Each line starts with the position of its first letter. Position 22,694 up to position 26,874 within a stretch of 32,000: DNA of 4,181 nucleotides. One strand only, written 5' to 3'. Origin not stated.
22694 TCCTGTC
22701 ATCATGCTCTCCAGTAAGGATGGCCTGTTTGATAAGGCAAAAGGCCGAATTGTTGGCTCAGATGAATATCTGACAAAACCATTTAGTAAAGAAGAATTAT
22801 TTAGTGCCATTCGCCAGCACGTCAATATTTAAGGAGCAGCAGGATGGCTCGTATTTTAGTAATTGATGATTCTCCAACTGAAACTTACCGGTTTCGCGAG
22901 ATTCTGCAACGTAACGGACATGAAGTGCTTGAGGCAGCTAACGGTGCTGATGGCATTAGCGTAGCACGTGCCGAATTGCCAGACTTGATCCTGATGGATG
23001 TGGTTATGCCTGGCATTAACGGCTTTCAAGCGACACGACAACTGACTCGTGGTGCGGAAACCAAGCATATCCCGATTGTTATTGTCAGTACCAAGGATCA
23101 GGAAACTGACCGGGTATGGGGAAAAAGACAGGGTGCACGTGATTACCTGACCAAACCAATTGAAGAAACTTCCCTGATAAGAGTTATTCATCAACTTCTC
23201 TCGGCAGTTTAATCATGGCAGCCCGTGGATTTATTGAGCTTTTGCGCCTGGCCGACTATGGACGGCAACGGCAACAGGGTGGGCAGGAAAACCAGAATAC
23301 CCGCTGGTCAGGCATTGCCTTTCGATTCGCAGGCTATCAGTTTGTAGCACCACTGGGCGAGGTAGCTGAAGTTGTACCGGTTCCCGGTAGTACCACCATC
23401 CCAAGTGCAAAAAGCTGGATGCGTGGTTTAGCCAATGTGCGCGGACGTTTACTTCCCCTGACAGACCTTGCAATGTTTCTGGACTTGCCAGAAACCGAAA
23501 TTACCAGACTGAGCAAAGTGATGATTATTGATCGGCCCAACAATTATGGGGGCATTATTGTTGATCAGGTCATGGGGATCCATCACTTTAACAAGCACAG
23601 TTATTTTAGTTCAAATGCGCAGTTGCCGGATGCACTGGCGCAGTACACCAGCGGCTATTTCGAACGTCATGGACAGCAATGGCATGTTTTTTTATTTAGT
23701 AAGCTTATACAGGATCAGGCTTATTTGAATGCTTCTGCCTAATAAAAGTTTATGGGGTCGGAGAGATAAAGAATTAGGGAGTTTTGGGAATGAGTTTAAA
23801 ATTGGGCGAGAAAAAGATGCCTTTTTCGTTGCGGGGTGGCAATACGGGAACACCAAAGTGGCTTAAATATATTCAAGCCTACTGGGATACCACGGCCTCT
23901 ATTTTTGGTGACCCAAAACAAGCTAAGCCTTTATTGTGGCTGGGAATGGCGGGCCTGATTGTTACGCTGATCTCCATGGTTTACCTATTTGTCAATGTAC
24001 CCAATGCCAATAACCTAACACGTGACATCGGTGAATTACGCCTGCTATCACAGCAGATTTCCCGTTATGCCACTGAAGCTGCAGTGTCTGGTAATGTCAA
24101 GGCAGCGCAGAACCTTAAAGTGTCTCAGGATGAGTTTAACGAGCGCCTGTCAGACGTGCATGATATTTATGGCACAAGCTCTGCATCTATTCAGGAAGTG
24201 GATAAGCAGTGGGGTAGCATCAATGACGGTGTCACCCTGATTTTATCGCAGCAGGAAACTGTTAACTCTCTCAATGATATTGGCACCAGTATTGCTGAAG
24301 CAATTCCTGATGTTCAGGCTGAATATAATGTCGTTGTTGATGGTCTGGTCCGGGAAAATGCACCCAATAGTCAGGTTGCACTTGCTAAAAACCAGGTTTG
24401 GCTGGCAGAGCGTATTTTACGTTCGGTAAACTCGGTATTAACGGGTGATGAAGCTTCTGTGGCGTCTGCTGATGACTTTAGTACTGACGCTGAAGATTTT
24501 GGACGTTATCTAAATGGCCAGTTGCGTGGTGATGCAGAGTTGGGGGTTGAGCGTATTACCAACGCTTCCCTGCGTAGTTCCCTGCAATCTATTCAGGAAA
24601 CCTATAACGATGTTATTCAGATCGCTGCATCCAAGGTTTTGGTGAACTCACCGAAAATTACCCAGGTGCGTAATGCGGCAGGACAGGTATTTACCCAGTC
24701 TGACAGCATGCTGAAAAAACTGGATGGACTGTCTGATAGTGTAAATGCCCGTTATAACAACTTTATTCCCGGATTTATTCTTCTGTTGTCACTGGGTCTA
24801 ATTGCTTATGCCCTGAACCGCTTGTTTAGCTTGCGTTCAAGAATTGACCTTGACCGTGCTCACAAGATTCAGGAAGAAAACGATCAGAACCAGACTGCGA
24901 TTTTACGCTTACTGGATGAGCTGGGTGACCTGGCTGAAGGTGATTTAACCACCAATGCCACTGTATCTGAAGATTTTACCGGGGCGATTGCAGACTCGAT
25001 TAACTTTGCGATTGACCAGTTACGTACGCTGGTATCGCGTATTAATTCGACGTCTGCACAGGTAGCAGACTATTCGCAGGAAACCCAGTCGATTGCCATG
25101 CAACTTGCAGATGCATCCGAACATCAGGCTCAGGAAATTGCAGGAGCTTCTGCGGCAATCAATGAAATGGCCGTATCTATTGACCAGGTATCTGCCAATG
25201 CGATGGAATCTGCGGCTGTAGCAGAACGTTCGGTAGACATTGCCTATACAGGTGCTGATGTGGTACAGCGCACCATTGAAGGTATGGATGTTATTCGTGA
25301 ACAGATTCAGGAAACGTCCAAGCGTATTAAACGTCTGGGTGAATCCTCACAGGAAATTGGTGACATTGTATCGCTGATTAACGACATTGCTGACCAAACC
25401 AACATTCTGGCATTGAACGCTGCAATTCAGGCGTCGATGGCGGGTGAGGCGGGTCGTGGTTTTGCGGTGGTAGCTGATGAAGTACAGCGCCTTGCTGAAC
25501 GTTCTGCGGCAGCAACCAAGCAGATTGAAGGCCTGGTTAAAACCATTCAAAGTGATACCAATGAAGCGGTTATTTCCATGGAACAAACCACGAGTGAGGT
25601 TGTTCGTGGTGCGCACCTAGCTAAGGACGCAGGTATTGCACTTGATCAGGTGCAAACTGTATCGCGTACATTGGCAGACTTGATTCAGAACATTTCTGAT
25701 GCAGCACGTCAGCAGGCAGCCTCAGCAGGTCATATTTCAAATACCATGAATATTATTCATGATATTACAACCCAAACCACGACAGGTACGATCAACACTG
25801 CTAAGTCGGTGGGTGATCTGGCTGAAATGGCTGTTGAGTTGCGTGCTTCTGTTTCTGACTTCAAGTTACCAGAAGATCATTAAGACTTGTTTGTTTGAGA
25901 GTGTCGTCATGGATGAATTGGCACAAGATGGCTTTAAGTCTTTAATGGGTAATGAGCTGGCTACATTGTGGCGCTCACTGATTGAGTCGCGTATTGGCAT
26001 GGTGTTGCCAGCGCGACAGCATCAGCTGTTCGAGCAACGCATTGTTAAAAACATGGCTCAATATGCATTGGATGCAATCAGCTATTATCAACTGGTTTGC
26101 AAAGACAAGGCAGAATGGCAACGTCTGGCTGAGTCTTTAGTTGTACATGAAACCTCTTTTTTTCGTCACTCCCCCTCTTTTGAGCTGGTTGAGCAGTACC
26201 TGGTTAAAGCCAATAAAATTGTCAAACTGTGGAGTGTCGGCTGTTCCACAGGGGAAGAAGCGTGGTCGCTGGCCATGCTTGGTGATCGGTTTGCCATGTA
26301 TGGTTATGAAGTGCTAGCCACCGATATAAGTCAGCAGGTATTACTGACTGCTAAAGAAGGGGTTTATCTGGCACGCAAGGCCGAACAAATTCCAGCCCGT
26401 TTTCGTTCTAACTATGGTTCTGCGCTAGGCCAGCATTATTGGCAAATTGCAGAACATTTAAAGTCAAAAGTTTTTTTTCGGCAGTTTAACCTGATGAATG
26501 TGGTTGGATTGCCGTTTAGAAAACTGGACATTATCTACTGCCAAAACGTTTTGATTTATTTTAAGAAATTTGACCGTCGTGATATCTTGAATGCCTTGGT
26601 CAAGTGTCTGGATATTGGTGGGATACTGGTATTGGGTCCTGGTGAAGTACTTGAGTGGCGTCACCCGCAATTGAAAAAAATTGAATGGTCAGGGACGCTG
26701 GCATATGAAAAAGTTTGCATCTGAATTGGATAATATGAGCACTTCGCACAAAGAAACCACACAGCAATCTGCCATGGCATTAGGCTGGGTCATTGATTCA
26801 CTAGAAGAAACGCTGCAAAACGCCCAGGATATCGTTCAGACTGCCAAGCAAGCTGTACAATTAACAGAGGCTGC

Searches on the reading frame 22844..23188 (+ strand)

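Call 79: search_protein_families(library=pfam, proteins=[window:22844-23188:+], max_evalue=0.00001)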
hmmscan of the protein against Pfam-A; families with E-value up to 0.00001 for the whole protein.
window:22844-23188:+ (115 aa): 1 family
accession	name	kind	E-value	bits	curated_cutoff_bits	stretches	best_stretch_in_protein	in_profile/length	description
PF00072.30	Response_reg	-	1.4e-25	90.1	30.2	1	4-114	1-109/111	Response regulator receiver domain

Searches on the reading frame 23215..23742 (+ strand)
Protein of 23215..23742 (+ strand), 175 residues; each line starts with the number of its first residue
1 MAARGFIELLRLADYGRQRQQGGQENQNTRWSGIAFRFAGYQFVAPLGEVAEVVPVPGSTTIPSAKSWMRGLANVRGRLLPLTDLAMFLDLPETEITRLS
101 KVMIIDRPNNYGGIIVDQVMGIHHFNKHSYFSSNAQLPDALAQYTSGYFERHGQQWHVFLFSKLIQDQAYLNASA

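Call 79: search_protein_families(library=pfam, proteins=[window:23215-23742:+], max_evalue=0.00001)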
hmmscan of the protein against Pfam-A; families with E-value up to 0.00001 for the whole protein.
window:23215-23742:+ (175 aa): 1 family
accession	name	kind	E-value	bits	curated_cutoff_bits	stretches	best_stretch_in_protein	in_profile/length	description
PF01584.24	CheW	-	4.4e-24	85.1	23.5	1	33-167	2-136/138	CheW-like domain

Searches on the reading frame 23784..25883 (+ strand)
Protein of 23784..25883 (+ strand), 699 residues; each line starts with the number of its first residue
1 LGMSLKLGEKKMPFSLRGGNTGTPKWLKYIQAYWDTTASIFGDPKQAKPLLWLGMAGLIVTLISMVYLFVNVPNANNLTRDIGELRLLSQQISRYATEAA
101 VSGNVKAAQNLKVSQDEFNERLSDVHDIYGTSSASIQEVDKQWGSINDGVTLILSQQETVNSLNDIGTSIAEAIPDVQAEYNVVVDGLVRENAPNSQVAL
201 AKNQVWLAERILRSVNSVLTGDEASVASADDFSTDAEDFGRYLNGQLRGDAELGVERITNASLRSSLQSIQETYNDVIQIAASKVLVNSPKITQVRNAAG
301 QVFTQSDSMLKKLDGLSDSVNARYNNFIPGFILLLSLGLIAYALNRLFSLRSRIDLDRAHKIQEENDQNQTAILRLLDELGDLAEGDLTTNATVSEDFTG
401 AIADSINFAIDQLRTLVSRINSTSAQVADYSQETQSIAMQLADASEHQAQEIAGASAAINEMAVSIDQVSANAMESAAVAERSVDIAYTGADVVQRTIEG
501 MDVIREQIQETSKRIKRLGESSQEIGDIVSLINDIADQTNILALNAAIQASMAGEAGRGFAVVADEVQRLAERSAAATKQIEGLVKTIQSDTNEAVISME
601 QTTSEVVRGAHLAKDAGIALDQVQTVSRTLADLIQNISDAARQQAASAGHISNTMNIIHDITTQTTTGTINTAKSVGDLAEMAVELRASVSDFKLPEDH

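Call 79: search_protein_families(library=pfam, proteins=[window:23784-25883:+], max_evalue=0.00001)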
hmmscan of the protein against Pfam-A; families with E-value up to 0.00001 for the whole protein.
window:23784-25883:+ (699 aa): 1 family
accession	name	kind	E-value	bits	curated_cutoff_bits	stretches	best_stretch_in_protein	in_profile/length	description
PF00015.26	MCPsignal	-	1.2e-41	142.8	34.6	1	479-661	3-171/172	Methyl-accepting chemotaxis protein (MCP) signalling domain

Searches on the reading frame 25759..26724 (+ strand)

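Call 79: search_protein_families(library=pfam, proteins=[window:25759-26724:+], max_evalue=0.00001)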
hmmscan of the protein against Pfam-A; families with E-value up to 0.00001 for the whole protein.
window:25759-26724:+ (321 aa): 2 families
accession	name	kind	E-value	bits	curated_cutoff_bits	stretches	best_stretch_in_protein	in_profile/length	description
PF01739.24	CheR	-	8e-44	149.8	27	1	131-306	2-186/195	CheR methyltransferase, SAM binding domain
PF08242.18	Methyltransf_12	-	2.1e-06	28.8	30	0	160-290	3-98/98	Methyltransferase domain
